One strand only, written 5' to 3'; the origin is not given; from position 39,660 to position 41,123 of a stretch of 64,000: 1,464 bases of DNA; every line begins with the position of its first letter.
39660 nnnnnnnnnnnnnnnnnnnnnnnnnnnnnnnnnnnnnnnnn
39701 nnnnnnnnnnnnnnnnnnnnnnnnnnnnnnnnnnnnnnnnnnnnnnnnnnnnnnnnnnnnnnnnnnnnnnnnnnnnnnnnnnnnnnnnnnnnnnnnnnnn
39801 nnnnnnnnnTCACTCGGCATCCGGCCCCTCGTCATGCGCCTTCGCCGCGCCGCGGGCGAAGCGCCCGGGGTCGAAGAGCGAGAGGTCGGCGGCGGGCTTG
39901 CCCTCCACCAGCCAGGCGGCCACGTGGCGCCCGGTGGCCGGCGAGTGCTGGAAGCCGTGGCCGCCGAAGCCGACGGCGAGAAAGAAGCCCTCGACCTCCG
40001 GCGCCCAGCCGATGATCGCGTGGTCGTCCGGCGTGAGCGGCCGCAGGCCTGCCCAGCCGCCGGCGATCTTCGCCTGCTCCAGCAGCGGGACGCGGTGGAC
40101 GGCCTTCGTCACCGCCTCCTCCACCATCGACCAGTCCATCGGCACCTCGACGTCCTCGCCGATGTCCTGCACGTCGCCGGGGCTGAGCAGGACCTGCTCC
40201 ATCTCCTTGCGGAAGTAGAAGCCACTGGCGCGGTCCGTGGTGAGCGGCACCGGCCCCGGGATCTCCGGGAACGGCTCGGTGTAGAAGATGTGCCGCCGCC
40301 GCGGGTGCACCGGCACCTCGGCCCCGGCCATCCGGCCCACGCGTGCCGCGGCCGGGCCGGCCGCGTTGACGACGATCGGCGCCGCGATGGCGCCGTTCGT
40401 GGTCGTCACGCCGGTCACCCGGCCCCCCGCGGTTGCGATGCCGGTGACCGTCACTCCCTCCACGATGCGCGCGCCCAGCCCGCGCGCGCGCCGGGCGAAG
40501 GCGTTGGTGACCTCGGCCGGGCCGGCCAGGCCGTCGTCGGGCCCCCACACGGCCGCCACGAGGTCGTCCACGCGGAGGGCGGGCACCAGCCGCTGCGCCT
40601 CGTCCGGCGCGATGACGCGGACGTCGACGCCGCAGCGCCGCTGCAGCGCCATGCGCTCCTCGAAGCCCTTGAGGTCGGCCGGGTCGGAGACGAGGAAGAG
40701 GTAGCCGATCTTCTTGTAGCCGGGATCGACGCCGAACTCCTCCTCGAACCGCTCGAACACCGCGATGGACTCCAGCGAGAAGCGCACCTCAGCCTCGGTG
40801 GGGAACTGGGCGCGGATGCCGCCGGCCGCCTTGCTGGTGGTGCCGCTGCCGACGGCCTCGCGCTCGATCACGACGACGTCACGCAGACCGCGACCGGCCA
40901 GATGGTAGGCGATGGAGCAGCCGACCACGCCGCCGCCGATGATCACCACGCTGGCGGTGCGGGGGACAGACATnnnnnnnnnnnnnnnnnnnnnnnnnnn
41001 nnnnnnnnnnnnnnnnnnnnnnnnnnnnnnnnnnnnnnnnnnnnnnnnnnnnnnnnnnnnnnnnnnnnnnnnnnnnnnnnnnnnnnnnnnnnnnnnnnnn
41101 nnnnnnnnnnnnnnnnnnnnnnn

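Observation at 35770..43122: TAXI-TRAP transporter operon with DAO-family flavoenzyme and MR/MLE enolase, divergent from an OYE/4Fe-4S/FAD flavoprotein: candidate N-alkyl-amino-acid catabolic locus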

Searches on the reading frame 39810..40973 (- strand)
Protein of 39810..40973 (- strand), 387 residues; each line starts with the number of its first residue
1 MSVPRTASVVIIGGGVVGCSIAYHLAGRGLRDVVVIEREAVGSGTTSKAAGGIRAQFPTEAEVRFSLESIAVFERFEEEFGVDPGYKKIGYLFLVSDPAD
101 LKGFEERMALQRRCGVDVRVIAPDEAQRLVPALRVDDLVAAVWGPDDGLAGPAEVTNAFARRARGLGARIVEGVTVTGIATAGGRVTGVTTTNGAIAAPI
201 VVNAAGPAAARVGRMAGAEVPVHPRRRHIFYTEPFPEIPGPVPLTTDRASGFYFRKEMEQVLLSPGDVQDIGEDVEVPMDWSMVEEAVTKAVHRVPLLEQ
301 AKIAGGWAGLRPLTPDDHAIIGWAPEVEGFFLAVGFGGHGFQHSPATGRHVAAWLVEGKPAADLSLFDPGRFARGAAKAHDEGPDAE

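Call 10: search_protein_families(library=pfam, proteins=[window:39810-40973:-])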
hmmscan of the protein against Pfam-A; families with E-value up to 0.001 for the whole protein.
window:39810-40973:- (387 aa): 6 families
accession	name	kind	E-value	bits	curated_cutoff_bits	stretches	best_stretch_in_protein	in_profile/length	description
PF01266.30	DAO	-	2.6e-81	274.3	27.9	1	9-354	2-353/353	FAD dependent oxidoreductase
PF00890.30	FAD_binding_2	-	4.9e-07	29.7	20.4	1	9-192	2-181/414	FAD binding domain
PF13450.12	NAD_binding_8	-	2e-06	28.4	21.9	1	11-54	1-44/68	NAD(P)-binding Rossmann-like domain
PF07992.20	Pyr_redox_2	-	2.2e-06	27.7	26.1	1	7-42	143-178/291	Pyridine nucleotide-disulphide oxidoreductase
PF00070.33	Pyr_redox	-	2.6e-06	28.3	22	0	8-39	1-31/82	Pyridine nucleotide-disulphide oxidoreductase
PF13738.12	Pyr_redox_3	-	0.00067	19.4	30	0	10-43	1-34/305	Pyridine nucleotide-disulphide oxidoreductase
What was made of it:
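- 39810..40973 (-): DAO-family FAD dehydrogenase/oxidase (387 aa), first gene of the operon. Pfam DAO E = 2.6e-81 (call 10).
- Checked: DAO: 40973..39810 (-), 387 aa. Pfam DAO E = 2.6e-81 (call 10).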

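Call 11: search_protein_families(library=ncbifam, proteins=[window:39810-40973:-])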
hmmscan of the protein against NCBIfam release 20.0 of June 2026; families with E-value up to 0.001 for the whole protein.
window:39810-40973:- (387 aa): 33 families (the best 25 are shown)
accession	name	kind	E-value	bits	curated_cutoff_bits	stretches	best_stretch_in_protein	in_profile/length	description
TIGR01373.1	soxB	subfamily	5.3e-44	150.7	529.45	1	8-376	32-403/407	sarcosine oxidase subunit beta family protein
TIGR02352.1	thiamin_ThiO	equivalog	3.6e-39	134.8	250.8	1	9-357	1-349/351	glycine oxidase ThiO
NF008425.0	PRK11259.1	equivalog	3.8e-32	111.7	257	1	7-373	5-376/377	N-methyl-L-tryptophan oxidase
NF001933.0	PRK00711.1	subfamily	4.1e-32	111.7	383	2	62-376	108-420/429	D-amino acid dehydrogenase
TIGR01377.1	soxA_mon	subfamily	1.4e-24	86.6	479.65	2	9-231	3-222/381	amino oxidase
TIGR03377.1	glycerol3P_GlpA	equivalog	8.4e-22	77.4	552.8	1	9-226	2-221/530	anaerobic glycerol-3-phosphate dehydrogenase subunit GlpA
TIGR03364.1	HpnW_proposed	hypoth_equivalog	3.2e-18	65.9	285.1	1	8-202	2-190/365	TIGR03364 family FAD-dependent oxidoreductase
NF008313.0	PRK11101.1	equivalog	1.5e-16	60.1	425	1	6-225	8-229/548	anaerobic glycerol-3-phosphate dehydrogenase subunit A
NF050086.1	pipecolate_AmaA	exception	1.8e-15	56.6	600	1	5-205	24-233/425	L-pipecolate oxidase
NF008726.1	PRK11728.1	equivalog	2.5e-15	56.2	299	1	8-220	2-213/389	L-2-hydroxyglutarate oxidase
NF009074.0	PRK12409.1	equivalog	8.9e-14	51.4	494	2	64-225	109-274/410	D-amino acid dehydrogenase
NF002480.1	PRK01747.1-1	equivalog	6.7e-13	47.9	540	1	7-227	249-468/645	bifunctional tRNA (5-methylaminomethyl-2-thiouridine)(34)-methyltransferase MnmC2/FAD-dependent 5-carboxymethylaminomethyl-2-thiouridine(34)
NF033460.1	glycerol3P_ox_II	equivalog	9e-13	48.1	460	1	8-219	3-218/361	type 2 glycerol-3-phosphate oxidase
TIGR03197.1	MnmC_Cterm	equivalog_domain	2.5e-11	43.3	174.2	1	9-215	2-209/400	FAD-dependent 5-carboxymethylaminomethyl-2-thiouridine(34) oxidoreductase MnmC1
TIGR02032.1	GG-red-SF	subfamily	4.8e-09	36.3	158.8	1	9-54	3-45/297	geranylgeranyl reductase family protein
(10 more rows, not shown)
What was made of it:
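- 39810..40973 (-): It scores below the cutoffs of SoxB, ThiO and DadA (call 11).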

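Call 13: search_solved_structures(query=window:39810-40973:-, max_evalue=1e-15)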
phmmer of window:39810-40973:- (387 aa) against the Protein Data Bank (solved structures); distinct sequences matched with E-value up to 1e-15: 22.
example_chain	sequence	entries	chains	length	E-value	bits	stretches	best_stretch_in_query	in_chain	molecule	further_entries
1y56_B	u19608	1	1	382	8.9e-69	235.9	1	3-377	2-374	sarcosine oxidase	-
4p9s_A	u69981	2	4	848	6.3e-48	167.3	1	7-381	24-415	Dimethylglycine dehydrogenase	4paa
4pab_A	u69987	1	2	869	9.1e-48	166.7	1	7-381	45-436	Dimethylglycine dehydrogenase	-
5l46_A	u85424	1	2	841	2.7e-47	165.2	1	7-381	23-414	Dimethylglycine dehydrogenase, mitochondrial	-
1pj5_A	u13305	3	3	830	7e-33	117.7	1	6-372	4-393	N,N-dimethylglycine oxidase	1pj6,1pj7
3gsi_A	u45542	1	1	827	1.3e-32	116.9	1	7-240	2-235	N,N-dimethylglycine oxidase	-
4ysh_A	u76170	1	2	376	1.6e-31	113.3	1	8-368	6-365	Glycine oxidase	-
3ada_B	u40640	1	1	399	6.4e-31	111.3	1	6-373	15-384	SARCOSINE OXIDASE BETA SUBUNIT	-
1vrq_B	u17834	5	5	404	6.7e-31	111.2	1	6-373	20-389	Sarcosine oxidase beta subunit | Subunit beta of sarcosine oxidase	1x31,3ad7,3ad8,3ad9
2gag_B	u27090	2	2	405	2.1e-30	109.6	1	7-375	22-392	heterotetrameric sarcosine oxidase beta-subunit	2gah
7cyx_A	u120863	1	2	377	1.5e-28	103.4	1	8-361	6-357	Glycine oxidase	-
5i39_A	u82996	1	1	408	2.5e-20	76.4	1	3-369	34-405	L-amino acid deaminase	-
3nyc_A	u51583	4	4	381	3.6e-20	75.9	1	4-360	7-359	D-Arginine Dehydrogenase | FAD-dependent catabolic D-arginine dehydrogenase, DauA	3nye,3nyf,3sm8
6p9d_A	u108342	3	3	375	2.7e-19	73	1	7-360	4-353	FAD-dependent catabolic D-arginine dehydrogenase DauA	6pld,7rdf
5fjm_A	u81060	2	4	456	2.3e-18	69.9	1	3-257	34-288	L-AMINO ACID DEAMINASE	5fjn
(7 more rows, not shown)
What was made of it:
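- Closest known: Archaeal L-proline dehydrogenase beta subunit. Same: This is the best solved relative of the DAO gene (236 bits, call 13).
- The DAO enzyme is proline-dehydrogenase-like (call 13).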

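Call 50: find_homologous_proteins(query=window:39810-40973:-, max_evalue=1e-20)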
Query window:39810-40973:- (387 aa): 5717 proteins with E <= 1e-20 among 8000 candidates; the best 120 are listed.
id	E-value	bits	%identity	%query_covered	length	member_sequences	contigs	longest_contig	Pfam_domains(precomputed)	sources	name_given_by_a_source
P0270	8.1e-252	853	100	100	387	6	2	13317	PF01266.31,PF13450.13,PF00890.31,PF07992.21,PF00070.34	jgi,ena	-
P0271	9.7e-246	833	97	100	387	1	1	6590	PF01266.31,PF13450.13,PF00890.31,PF07992.21,PF00070.34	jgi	-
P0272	1.4e-223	760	88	100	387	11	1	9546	PF01266.31,PF13450.13,PF00890.31,PF07992.21,PF00070.34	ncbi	ncbi:MAG: FAD-binding oxidoreductase [Candidatus Rokuibacteriota bacterium]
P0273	3.6e-216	736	84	100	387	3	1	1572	PF01266.31,PF00890.31,PF07992.21,PF00070.34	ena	-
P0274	2.4e-215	733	84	100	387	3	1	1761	PF01266.31,PF13450.13,PF00890.31,PF07992.21,PF00070.34,PF13738.13,PF12831.14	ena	-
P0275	2.6e-214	730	83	100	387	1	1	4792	PF01266.31,PF13450.13,PF07992.21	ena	-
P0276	7.9e-214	728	84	100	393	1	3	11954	PF01266.31,PF13450.13,PF00890.31,PF07992.21,PF00070.34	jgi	jgi:sarcosine oxidase subunit beta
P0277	1.8e-213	727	84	100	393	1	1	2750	PF01266.31,PF13450.13,PF00890.31,PF07992.21,PF00070.34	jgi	jgi:sarcosine oxidase subunit beta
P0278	5.7e-213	725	82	100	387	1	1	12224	PF01266.31,PF13450.13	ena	-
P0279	7.1e-213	725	81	100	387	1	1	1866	PF01266.31,PF13450.13,PF07992.21,PF00070.34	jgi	jgi:sarcosine oxidase subunit beta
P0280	1.2e-212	724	83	100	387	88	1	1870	PF01266.31,PF13450.13,PF00890.31,PF07992.21,PF00070.34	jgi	jgi:sarcosine oxidase subunit beta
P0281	2.8e-212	723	81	100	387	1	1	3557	PF01266.31,PF13450.13,PF00890.31,PF07992.21,PF00070.34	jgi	jgi:sarcosine oxidase subunit beta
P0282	4.1e-212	723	82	100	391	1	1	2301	PF01266.31,PF13450.13,PF07992.21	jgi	-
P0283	2.0e-211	720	81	100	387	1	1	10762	PF01266.31,PF13450.13,PF00890.31,PF07992.21,PF00070.34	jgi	jgi:sarcosine oxidase subunit beta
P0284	2.4e-211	720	82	100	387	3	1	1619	PF01266.31,PF13450.13,PF00890.31,PF07992.21,PF00070.34,PF12831.14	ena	-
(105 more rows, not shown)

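Call 73: search_dna_similar(query=window:39810-40973:-, collection=plasmids, mode=protein, max_rows=25, max_evalue=1e-20)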
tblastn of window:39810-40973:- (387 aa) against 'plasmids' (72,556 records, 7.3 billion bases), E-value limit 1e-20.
Records with a match: 343; places in all: 373; records where one place covers at least 80% of the query: 343.
Best place of each record, by identity: <60% 343.
By first word of the organism name: Sinorhizobium 129; Phaeobacter 60; Shinella 19; Leisingera 17; Deinococcus 10; Sphingobium 10; Rhizobium 10; Ensifer 9; Aminobacter 9; Mesorhizobium 8; and 36 more.
By predicted mobility (MOB-suite, as given by PLSDB): non-mobilizable 198; conjugative 80; mobilizable 65.
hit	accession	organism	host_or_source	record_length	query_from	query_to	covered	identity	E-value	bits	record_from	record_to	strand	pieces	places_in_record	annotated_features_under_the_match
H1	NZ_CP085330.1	Haladaptatus salinisoli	cell culture,saline soil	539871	19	375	92%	44.8%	2e-62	224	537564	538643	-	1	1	FAD-dependent oxidoreductase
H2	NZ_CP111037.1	Haladaptatus caseinilyticus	cell culture,sediment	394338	19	375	92%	43.7%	1e-60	218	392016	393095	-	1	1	FAD-dependent oxidoreductase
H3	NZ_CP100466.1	Halomicrococcus gelatinilyticus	cell culture,sediment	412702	2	372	96%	42.0%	8e-52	193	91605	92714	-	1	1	FAD-dependent oxidoreductase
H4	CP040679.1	Halostella pelagica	pure culture,isolated from salted brown ...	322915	20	377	93%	40.9%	2e-61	221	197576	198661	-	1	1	record has no annotation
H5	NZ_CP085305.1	Haladaptatus pallidirubidus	cell culture,saline soil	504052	20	374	92%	39.6%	4e-54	199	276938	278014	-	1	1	FAD-dependent oxidoreductase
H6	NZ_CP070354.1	Ensifer sp. PDNC004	cell culture,Plastic debris in ...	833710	4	373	96%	37.8%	7e-45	172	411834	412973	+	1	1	FAD-dependent oxidoreductase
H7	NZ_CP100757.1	Natrinema gelatinilyticum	marine sediment,sediment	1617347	19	372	91%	39.3%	2e-56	206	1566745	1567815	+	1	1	record has no annotation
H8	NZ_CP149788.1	Haloterrigena sp. KLK7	cell culture,salt lake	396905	20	375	92%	37.8%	9e-52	192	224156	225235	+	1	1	FAD-dependent oxidoreductase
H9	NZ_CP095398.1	Natribaculum luteum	cell culture,brine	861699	22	375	91%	38.0%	7e-53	196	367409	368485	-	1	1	FAD-dependent oxidoreductase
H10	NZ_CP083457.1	Deinococcus taeanensis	whole organism,coastal dune soil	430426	20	381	94%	36.9%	5e-39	155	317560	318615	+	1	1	FAD-dependent oxidoreductase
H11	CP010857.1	Marinovum algicola DG 898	-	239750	2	373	96%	35.9%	3e-38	153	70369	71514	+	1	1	Glycine cleavage system T protein (aminomethyltransferase)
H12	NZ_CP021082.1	Deinococcus ficus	Ficus religiosa L.,cell ...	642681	1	381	98%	35.0%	5e-31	132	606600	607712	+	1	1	FAD-dependent oxidoreductase | SDR family NAD(P)-dependent oxidoreductase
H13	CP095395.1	Natribaculum longum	cell culture,saline soil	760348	22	375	91%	37.6%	8e-52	193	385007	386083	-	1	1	none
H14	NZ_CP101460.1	Natrononativus amylolyticus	cell culture,sediment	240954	19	376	93%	37.1%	7e-51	190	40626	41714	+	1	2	FAD-dependent oxidoreductase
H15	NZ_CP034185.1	Deinococcus psychrotolerans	whole organism,R2A medium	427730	3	381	98%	34.9%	4e-40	159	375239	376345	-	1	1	FAD-binding oxidoreductase | SDR family NAD(P)-dependent oxidoreductase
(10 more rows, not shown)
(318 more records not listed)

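Call 74: get_annotated_region(hit=H1, flank=7000)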
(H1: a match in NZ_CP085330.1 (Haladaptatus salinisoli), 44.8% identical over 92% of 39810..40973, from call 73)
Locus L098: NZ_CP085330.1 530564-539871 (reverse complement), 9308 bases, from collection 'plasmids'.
description: Haladaptatus salinisoli strain PSR8 plasmid unnamed3, complete sequence
organism: Haladaptatus salinisoli (NCBI taxid 2884876)
taxonomy: Archaea; Euryarchaeota; Halobacteria; Halobacteriales; Haladaptataceae; Haladaptatus; Haladaptatus salinisoli
host: -; source: cell culture,saline soil; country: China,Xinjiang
typing (MOB-suite, as given by PLSDB): non-mobilizable
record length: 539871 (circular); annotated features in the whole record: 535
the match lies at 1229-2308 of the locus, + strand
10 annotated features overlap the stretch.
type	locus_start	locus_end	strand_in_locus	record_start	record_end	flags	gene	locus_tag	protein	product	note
CDS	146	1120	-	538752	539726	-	-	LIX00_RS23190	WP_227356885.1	ornithine cyclodeaminase family protein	-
CDS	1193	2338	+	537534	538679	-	-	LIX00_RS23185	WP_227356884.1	FAD-dependent oxidoreductase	-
CDS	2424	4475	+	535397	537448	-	-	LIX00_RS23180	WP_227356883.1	S9 family peptidase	-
CDS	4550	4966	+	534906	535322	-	-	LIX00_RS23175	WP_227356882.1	hypothetical protein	-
CDS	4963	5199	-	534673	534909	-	-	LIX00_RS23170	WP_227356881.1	hypothetical protein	-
CDS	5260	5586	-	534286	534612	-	-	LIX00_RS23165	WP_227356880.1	HalOD1 output domain-containing protein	-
CDS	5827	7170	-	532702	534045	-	-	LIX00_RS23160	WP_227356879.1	hypothetical protein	-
CDS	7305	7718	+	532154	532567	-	-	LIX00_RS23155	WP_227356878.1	DMT family transporter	GO:0055085 - transmembrane transport [Evidence IEA]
CDS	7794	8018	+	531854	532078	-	-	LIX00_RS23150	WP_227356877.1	hypothetical protein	-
CDS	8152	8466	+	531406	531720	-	-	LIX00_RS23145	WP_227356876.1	hypothetical protein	-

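Call 75: get_annotated_region(hit=H3, flank=7000)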
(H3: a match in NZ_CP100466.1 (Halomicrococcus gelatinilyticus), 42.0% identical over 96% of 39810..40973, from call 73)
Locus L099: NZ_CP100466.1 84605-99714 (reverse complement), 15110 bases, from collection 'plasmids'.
description: Halomicrococcus gelatinilyticus strain GSLN9 plasmid unnamed1, complete sequence
organism: Halomicrococcus gelatinilyticus (NCBI taxid 1702103)
taxonomy: Archaea; Euryarchaeota; Halobacteria; Halobacteriales; Haladaptataceae; Halomicrococcus; Halomicrococcus gelatinilyticus
host: -; source: cell culture,sediment; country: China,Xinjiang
typing (MOB-suite, as given by PLSDB): non-mobilizable
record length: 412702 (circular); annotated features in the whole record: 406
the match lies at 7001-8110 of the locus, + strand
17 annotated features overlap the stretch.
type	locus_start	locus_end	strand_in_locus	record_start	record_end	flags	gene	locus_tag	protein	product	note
CDS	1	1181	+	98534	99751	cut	-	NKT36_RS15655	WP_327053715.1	AI-2E family transporter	GO:1905887 - autoinducer AI-2 transmembrane transport [Evidence IEA]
CDS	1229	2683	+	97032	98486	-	-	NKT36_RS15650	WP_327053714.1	dihydrolipoyl dehydrogenase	-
CDS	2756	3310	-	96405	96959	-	-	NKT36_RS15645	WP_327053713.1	methyltransferase domain-containing protein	-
CDS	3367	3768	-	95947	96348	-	trxA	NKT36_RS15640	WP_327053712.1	thioredoxin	-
CDS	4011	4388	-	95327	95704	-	-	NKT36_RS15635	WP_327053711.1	hypothetical protein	-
CDS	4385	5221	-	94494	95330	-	-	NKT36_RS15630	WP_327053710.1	ParA family protein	-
CDS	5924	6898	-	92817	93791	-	-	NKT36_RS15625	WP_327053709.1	ornithine cyclodeaminase family protein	-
CDS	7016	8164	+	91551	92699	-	-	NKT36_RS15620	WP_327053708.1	FAD-dependent oxidoreductase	-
CDS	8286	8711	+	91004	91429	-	-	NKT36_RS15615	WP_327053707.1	hypothetical protein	-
CDS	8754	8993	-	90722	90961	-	-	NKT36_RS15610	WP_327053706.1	hypothetical protein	-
CDS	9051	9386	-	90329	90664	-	-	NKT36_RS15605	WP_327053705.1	HalOD1 output domain-containing protein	-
CDS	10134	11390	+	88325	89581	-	-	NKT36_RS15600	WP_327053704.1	ABC transporter permease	-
CDS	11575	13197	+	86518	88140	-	-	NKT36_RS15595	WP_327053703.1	glycosyltransferase family 39 protein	-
CDS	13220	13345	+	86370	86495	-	-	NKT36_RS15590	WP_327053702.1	hypothetical protein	-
CDS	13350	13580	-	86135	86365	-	-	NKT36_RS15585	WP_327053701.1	Rdx family protein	-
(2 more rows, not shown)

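Call 76: get_annotated_region(hit=H6, flank=7000)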
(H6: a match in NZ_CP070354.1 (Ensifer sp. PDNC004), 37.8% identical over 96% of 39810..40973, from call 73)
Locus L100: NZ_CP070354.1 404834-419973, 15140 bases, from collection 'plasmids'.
description: Ensifer sp. PDNC004 plasmid unnamed_2, complete sequence
organism: Ensifer sp. PDNC004 (NCBI taxid 2811423)
taxonomy: Bacteria; Pseudomonadota; Alphaproteobacteria; Hyphomicrobiales; Rhizobiaceae; Ensifer; Ensifer sp. PDNC004
host: -; source: cell culture,Plastic debris in land/lake environment; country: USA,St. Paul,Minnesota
typing (MOB-suite, as given by PLSDB): non-mobilizable
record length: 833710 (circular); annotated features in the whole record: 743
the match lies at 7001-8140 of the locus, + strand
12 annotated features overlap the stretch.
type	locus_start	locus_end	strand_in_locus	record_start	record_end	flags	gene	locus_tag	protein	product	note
CDS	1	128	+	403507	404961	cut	phnY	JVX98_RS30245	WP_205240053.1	phosphonoacetaldehyde dehydrogenase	-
CDS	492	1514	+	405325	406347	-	-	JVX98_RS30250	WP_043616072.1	putative 2-aminoethylphosphonate ABC transporter substrate-binding protein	GO:0033223 - 2-aminoethylphosphonate transport [Evidence IEA]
CDS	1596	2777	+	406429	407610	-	-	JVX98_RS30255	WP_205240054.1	putative 2-aminoethylphosphonate ABC transporter ATP-binding protein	GO:0033223 - 2-aminoethylphosphonate transport [Evidence IEA]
CDS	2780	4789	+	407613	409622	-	-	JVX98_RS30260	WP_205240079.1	putative 2-aminoethylphosphonate ABC transporter permease subunit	GO:0033223 - 2-aminoethylphosphonate transport [Evidence IEA]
CDS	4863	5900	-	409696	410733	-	-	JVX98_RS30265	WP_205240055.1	GlxA family transcriptional regulator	-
CDS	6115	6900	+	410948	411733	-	-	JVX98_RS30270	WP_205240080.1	DeoR/GlpR family DNA-binding transcription regulator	-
CDS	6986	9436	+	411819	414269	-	-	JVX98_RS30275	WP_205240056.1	FAD-dependent oxidoreductase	-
CDS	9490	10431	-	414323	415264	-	-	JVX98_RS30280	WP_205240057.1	LysR family transcriptional regulator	GO:0006355 - regulation of DNA-templated transcription [Evidence IEA]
CDS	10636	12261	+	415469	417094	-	-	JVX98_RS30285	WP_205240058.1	amidohydrolase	-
CDS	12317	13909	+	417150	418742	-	-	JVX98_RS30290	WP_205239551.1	ABC transporter substrate-binding protein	-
CDS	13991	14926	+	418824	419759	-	-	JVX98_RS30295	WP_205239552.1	ABC transporter permease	GO:0055085 - transmembrane transport [Evidence IEA]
CDS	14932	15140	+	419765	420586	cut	-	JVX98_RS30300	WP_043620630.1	ABC transporter permease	-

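Call 77: get_annotated_region(hit=H10, flank=7000)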
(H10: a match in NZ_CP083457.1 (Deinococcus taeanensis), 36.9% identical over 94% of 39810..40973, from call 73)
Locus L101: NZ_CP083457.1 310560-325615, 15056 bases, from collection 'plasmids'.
description: Deinococcus taeanensis strain TS293 plasmid p_TS293_3, complete sequence
organism: Deinococcus taeanensis (NCBI taxid 2737050)
taxonomy: Bacteria; Deinococcota; Deinococci; Deinococcales; Deinococcaceae; Deinococcus; Deinococcus taeanensis
host: -; source: whole organism,coastal dune soil; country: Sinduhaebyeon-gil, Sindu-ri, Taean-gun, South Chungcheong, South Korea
typing (MOB-suite, as given by PLSDB): non-mobilizable
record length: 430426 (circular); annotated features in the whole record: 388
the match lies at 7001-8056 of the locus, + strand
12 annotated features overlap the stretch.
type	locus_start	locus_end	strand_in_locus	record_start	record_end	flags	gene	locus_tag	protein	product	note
CDS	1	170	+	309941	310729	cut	-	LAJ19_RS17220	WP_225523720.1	5-oxoprolinase subunit PxpA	GO:0005975 - carbohydrate metabolic process [Evidence IEA]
CDS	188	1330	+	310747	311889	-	-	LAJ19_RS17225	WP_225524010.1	acyl-CoA dehydrogenase family protein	-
CDS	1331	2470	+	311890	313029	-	-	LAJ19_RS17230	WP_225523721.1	CaiB/BaiF CoA-transferase family protein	-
CDS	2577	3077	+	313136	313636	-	-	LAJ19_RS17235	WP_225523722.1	MaoC family dehydratase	-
CDS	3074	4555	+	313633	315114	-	-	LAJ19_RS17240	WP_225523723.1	aldehyde dehydrogenase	-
CDS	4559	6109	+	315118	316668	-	-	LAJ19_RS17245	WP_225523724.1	urea amidolyase family protein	-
CDS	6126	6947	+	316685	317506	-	-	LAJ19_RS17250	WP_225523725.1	SDR family NAD(P)-dependent oxidoreductase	-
CDS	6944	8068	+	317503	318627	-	-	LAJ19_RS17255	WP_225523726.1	FAD-dependent oxidoreductase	-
CDS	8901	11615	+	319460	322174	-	-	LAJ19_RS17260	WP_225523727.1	PAS domain S-box protein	-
CDS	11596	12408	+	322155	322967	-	-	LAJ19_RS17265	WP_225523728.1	alpha/beta hydrolase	-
CDS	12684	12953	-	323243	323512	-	-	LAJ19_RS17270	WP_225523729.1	hypothetical protein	-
CDS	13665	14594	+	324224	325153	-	-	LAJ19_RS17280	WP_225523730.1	hypothetical protein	-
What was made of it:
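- Tried and rejected: Neither helped (calls 76, 77).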

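Call 87: get_annotated_region(hit=H5, flank=3500)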
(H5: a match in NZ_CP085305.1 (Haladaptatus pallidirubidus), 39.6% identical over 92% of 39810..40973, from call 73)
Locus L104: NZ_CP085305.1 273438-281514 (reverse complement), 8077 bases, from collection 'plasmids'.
description: Haladaptatus pallidirubidus strain YIM 93656 plasmid unnamed4, complete sequence
organism: Haladaptatus pallidirubidus (NCBI taxid 1008152)
taxonomy: Archaea; Euryarchaeota; Halobacteria; Halobacteriales; Haladaptataceae; Haladaptatus; Haladaptatus pallidirubidus
host: -; source: cell culture,saline soil; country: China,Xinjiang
typing (MOB-suite, as given by PLSDB): non-mobilizable
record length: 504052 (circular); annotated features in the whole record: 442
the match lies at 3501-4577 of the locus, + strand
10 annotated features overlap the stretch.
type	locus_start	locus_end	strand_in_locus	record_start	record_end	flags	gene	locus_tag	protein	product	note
CDS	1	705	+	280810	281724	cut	-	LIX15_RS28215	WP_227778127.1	branched-chain amino acid ABC transporter permease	GO:0015803 - branched-chain amino acid transport [Evidence IEA]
CDS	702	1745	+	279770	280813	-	-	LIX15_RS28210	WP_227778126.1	branched-chain amino acid ABC transporter permease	GO:0015803 - branched-chain amino acid transport [Evidence IEA]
CDS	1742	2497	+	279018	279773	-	-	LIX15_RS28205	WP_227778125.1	ABC transporter ATP-binding protein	-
CDS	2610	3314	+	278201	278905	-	-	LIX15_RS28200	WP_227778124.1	ABC transporter ATP-binding protein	-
CDS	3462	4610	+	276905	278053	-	-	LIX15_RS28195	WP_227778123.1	FAD-dependent oxidoreductase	-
CDS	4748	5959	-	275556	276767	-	-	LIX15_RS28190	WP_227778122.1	inorganic phosphate transporter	GO:0006817 - phosphate ion transport [Evidence IEA]; GO:0055085 - transmembrane transport [Evidence IEA]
CDS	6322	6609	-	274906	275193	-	-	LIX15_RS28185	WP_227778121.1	hypothetical protein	-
CDS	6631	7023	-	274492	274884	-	-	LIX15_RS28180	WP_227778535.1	glycerophosphodiester phosphodiesterase family protein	GO:0006629 - lipid metabolic process [Evidence IEA]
CDS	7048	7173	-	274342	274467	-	-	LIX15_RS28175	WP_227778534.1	twin-arginine translocation signal domain-containing protein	-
CDS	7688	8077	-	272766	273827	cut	-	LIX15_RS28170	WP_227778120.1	Gfo/Idh/MocA family oxidoreductase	-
